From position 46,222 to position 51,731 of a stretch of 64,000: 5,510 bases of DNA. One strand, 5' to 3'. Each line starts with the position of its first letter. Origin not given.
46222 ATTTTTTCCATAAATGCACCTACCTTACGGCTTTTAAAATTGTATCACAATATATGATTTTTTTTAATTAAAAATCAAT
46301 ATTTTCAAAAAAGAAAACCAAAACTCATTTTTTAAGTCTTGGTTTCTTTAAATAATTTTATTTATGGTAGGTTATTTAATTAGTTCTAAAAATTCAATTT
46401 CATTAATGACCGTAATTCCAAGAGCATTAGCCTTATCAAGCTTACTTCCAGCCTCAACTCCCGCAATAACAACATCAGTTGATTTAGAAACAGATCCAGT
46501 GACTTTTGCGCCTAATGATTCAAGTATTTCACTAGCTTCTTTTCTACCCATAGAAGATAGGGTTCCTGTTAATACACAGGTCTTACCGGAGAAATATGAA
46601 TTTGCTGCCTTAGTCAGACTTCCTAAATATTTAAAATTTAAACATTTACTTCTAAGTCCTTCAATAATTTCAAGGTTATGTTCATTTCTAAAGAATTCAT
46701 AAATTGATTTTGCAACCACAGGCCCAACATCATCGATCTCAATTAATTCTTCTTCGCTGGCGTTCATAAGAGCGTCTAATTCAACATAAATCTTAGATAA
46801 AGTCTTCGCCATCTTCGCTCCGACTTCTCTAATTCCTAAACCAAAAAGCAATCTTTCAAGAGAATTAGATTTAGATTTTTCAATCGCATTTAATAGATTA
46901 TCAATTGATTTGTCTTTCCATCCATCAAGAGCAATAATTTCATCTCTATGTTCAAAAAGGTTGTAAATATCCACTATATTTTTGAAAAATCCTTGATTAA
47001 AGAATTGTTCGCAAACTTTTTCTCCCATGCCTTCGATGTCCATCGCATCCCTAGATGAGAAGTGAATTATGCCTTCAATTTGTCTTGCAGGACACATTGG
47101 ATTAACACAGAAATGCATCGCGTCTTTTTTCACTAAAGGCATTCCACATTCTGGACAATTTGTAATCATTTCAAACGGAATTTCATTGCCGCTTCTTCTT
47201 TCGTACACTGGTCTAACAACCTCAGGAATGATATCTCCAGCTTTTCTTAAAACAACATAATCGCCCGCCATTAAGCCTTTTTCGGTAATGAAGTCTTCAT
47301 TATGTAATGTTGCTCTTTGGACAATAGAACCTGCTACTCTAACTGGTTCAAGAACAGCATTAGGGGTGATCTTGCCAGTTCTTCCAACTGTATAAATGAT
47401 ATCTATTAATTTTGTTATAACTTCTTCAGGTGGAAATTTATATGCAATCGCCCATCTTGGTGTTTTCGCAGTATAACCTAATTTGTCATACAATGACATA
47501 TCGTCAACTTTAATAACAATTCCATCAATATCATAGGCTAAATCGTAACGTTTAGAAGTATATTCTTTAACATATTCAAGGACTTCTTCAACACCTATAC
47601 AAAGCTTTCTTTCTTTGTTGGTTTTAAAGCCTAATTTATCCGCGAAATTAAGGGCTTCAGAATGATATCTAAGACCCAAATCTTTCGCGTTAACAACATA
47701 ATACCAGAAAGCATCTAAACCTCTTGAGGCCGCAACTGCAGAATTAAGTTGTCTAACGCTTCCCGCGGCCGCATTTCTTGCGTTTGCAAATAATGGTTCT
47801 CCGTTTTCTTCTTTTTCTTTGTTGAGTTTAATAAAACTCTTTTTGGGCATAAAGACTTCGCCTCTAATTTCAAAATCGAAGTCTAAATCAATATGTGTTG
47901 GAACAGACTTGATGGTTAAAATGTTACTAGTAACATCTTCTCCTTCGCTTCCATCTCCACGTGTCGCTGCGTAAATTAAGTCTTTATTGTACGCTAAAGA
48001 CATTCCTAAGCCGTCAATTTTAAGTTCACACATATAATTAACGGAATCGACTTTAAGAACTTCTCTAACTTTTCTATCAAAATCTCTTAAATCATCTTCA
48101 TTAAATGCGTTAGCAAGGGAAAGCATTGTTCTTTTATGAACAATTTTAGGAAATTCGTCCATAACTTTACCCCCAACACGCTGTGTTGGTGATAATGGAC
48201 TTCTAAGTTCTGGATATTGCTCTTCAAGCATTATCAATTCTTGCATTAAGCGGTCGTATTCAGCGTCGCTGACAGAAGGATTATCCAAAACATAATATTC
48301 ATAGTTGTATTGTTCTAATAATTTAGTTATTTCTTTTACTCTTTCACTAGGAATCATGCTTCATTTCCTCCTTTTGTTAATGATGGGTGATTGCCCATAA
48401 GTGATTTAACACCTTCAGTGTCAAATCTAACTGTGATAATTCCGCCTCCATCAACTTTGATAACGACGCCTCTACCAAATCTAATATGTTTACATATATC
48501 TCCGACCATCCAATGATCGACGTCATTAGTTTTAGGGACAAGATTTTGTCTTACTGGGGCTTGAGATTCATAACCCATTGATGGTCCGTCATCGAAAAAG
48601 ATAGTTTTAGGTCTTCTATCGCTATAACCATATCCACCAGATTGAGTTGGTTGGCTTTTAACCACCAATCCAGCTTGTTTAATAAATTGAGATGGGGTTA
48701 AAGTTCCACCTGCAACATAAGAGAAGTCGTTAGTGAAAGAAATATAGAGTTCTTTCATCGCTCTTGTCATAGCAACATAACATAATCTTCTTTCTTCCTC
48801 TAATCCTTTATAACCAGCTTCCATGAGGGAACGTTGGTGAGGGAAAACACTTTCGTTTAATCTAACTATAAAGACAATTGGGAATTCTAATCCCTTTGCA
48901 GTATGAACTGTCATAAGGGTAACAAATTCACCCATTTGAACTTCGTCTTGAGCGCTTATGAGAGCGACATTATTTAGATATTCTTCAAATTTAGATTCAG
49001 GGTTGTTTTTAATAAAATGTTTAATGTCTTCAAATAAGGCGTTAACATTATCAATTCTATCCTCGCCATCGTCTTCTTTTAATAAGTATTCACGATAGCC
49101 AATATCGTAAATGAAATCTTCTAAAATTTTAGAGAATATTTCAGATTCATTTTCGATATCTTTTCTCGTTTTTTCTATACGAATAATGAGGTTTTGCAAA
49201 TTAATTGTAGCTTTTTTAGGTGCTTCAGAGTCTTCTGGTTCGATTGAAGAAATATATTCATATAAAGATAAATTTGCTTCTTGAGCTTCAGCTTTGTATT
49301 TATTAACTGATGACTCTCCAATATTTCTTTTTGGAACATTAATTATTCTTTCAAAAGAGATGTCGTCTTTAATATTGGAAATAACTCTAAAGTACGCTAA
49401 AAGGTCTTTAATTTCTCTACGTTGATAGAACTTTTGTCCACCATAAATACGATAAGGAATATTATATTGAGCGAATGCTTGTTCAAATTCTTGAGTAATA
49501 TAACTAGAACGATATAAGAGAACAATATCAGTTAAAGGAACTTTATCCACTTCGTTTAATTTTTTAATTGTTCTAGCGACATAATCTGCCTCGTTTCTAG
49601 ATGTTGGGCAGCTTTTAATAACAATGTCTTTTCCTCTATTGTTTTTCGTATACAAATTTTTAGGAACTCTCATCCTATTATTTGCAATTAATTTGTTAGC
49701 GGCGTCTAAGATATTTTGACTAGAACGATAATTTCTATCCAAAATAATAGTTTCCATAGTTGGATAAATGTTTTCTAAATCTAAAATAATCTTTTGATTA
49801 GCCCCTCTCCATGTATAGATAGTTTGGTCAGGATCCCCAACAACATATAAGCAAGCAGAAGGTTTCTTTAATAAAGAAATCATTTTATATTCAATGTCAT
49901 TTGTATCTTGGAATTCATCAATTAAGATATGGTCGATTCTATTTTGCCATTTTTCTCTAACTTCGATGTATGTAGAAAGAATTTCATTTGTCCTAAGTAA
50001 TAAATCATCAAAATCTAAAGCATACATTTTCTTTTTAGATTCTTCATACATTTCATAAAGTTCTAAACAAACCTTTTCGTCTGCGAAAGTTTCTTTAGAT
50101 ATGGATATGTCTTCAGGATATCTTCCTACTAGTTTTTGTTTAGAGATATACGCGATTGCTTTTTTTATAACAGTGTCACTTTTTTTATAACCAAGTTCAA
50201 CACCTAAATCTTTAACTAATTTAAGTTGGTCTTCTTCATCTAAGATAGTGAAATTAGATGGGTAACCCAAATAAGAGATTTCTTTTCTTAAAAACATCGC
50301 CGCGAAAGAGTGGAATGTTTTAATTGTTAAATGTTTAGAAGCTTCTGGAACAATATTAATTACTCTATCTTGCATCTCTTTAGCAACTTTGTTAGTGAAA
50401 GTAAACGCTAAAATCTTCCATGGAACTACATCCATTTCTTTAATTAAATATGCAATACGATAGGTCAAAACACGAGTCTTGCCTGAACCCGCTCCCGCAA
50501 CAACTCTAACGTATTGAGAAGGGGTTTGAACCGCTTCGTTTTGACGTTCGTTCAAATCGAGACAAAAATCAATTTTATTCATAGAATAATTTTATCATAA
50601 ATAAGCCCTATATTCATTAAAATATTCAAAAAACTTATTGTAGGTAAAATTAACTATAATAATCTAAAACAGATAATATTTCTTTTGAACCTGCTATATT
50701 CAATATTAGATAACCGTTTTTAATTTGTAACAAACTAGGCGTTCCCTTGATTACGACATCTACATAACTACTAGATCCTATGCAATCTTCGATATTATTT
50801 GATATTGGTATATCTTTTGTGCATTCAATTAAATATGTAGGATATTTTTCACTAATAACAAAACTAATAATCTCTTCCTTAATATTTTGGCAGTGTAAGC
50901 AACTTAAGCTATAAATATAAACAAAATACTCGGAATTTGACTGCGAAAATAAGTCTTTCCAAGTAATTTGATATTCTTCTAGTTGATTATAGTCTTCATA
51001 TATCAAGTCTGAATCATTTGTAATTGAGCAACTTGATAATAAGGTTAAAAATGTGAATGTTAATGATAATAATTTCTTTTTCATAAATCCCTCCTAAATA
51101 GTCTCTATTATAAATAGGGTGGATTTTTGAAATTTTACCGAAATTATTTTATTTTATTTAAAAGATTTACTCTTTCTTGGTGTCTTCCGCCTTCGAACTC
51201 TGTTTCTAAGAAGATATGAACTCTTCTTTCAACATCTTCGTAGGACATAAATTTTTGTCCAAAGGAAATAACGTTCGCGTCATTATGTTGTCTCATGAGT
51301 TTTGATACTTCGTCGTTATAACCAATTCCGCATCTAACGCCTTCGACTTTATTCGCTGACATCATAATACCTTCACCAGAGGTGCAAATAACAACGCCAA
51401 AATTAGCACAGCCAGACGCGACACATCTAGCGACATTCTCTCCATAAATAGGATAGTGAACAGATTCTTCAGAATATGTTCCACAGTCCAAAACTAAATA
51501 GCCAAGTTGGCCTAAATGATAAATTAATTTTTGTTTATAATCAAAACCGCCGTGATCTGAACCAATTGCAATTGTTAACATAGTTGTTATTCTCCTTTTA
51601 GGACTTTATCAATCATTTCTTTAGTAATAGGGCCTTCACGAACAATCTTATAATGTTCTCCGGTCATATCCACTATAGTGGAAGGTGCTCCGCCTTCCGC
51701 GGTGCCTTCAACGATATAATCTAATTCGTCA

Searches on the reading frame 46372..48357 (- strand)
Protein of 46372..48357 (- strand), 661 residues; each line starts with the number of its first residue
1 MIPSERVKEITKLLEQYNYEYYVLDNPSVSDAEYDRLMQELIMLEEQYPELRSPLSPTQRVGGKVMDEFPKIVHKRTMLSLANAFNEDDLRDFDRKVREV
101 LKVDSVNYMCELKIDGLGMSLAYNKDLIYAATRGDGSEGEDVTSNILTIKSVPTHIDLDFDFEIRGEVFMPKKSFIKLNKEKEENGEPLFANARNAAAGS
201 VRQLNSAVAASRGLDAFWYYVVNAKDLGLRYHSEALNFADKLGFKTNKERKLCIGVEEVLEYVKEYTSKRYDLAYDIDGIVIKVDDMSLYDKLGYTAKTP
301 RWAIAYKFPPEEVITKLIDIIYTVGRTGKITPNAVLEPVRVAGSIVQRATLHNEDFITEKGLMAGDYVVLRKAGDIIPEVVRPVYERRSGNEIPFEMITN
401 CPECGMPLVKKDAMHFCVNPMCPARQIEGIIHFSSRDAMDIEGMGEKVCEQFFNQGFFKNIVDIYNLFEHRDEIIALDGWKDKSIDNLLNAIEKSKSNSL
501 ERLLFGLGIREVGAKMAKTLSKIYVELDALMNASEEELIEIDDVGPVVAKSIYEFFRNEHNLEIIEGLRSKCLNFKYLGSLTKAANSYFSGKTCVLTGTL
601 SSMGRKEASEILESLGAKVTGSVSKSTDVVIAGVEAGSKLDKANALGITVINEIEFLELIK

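Call 73: search_protein_families(library=pfam, proteins=[window:46372-48357:-], max_evalue=0.0001)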
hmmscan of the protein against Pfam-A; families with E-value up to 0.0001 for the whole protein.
window:46372-48357:- (661 aa): 9 families
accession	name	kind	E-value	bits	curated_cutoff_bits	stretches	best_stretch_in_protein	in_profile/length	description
PF01653.23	DNA_ligase_aden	-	2.5e-90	302.8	27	1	67-311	2-253/253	NAD-dependent DNA ligase adenylation domain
PF03120.22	DNA_ligase_OB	-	6.9e-32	109.6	32.9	1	315-391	2-78/79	NAD-dependent DNA ligase OB-fold domain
PF12826.13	HHH_2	-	4e-25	88.2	27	1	502-565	1-64/64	Helix-hairpin-helix motif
PF00533.33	BRCT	-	2.6e-15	56.8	21.3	1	587-660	4-78/78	BRCA1 C Terminus (BRCT) domain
PF14520.12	HHH_5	-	3.2e-09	37.6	27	1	507-557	5-56/57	Helix-hairpin-helix domain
PF22745.1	Nlig-Ia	-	4.6e-07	30.8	27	1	17-52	16-51/92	DNA ligase-like, N-terminal NAD+-binding domain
PF03119.21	DNA_ligase_ZBD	-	8.8e-07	29.1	25.8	1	400-424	1-27/27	NAD-dependent DNA ligase C4 zinc finger domain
PF00633.29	HHH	-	4.6e-06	26.7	24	1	527-555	2-30/30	Helix-hairpin-helix motif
PF12738.14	PTCB-BRCT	-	7.7e-06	26.3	22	1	600-652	8-60/63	twin BRCT domain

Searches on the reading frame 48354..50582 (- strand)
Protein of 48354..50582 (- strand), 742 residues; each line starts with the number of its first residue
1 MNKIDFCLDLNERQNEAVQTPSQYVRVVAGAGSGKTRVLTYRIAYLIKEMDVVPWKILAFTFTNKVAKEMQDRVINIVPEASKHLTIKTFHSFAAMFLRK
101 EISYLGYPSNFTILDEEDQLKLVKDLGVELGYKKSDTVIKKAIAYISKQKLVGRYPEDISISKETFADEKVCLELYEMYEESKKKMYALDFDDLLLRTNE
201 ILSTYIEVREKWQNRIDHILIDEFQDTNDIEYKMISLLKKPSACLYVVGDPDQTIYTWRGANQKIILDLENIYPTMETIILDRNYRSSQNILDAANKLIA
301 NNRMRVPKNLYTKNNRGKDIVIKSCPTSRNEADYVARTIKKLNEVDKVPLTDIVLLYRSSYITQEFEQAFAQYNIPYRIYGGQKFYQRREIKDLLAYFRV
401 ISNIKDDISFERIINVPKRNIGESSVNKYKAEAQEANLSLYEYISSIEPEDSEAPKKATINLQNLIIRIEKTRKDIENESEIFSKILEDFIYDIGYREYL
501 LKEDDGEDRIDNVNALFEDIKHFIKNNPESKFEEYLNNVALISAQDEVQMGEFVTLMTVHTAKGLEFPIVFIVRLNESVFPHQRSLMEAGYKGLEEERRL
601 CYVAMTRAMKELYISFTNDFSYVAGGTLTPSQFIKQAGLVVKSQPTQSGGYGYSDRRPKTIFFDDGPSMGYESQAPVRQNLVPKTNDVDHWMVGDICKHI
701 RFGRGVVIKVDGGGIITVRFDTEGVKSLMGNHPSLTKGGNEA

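Call 73: search_protein_families(library=pfam, proteins=[window:48354-50582:-], max_evalue=0.0001)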
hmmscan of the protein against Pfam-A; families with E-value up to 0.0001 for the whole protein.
window:48354-50582:- (742 aa): 7 families
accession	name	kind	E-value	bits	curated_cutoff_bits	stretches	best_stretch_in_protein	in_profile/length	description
PF00580.27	UvrD-helicase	-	7.9e-78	262.3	23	1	10-273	1-270/271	UvrD/REP helicase N-terminal domain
PF13361.12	UvrD_C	-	2.8e-72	244.5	25.6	1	279-618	1-349/350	UvrD-like helicase C-terminal domain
PF13245.12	AAA_19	-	2.4e-23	83.2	25.1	1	14-257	1-132/134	AAA domain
PF13538.12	UvrD_C_2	-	1.4e-10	41.3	27.4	1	554-614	2-51/52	UvrD-like helicase C-terminal domain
PF01443.25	Viral_helicase1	-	6.8e-08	33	21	0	538-614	161-226/228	Viral superfamily 1 RNA helicase core domain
PF13604.12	AAA_30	-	2.6e-06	27.7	27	0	10-73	2-65/191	AAA domain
PF21196.3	PcrA_UvrD_tudor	-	8.2e-05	22.8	23.9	0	693-731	1-42/48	PcrA/UvrD tudor domain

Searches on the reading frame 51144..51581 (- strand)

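Call 73: search_protein_families(library=pfam, proteins=[window:51144-51581:-], max_evalue=0.0001)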
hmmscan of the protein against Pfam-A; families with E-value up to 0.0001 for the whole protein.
window:51144-51581:- (145 aa): 1 family
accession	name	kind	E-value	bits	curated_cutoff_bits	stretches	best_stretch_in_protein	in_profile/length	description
PF02502.23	LacAB_rpiB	-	8.5e-49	165.5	24.7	1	4-139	1-136/138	Ribose/Galactose Isomerase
